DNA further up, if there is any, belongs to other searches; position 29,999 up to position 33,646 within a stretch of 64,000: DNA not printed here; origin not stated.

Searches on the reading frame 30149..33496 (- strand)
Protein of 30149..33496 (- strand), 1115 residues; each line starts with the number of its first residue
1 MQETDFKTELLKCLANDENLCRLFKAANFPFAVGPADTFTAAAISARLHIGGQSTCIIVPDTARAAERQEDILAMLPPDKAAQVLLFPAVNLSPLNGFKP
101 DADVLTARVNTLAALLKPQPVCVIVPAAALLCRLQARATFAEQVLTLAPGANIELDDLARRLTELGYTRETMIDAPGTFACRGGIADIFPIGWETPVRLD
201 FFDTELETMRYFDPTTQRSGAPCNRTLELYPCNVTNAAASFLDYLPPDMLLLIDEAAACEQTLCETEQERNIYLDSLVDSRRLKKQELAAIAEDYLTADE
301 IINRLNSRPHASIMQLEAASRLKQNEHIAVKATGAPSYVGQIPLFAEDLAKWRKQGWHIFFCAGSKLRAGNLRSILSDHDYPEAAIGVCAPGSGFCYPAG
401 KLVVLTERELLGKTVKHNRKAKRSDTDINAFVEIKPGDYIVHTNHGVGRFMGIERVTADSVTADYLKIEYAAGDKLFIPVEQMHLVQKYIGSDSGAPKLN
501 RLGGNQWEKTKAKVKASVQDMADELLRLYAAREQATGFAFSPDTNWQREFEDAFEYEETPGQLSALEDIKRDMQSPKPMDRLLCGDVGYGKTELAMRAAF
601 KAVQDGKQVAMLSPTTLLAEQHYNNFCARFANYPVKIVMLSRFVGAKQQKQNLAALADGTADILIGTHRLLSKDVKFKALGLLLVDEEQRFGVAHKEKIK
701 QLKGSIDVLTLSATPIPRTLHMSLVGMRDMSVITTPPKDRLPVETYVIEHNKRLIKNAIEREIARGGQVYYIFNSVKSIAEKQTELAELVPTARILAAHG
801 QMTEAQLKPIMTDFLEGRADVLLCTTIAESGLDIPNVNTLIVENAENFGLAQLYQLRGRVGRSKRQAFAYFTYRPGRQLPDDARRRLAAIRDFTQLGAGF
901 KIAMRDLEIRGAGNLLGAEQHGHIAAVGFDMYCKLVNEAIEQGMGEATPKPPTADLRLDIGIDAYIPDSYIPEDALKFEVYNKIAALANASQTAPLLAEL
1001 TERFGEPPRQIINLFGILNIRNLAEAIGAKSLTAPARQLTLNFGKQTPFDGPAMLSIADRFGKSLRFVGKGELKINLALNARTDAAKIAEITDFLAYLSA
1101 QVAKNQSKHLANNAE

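Call 5: search_protein_families(library=pfam, proteins=[window:30149-33496:-], max_evalue=0.001)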
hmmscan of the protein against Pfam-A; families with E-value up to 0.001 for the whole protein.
window:30149-33496:- (1115 aa): 8 families
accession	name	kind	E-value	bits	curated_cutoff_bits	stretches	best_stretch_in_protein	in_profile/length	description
PF00270.35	DEAD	-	2.4e-24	86.4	26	1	559-720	1-164/167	DEAD/DEAH box helicase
PF02559.22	CarD_TRCF_RID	-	5.9e-22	77.9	23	1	435-490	2-57/57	CarD-like/TRCF RID domain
PF03461.20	TRCF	-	1.3e-20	74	25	1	961-1050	2-91/95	TRCF domain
PF17757.6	UvrB_inter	-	1.8e-20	73.3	22.9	1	145-225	1-82/91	UvrB interaction domain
PF00271.37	Helicase_C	-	1.8e-19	70.4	23.5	1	758-863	9-109/110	Helicase conserved C-terminal domain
PF04851.21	ResIII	-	6.8e-08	33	22.5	1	558-715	4-162/164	Type III restriction enzyme, res subunit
PF22590.2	Cas3-like_C_2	-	0.00034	21.3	27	0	766-865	2-106/106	CRISPR-associated nuclease/helicase Cas3, C-terminal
PF14814.11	UB2H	-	0.00036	21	27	0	147-186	1-40/85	Bifunctional transglycosylase second domain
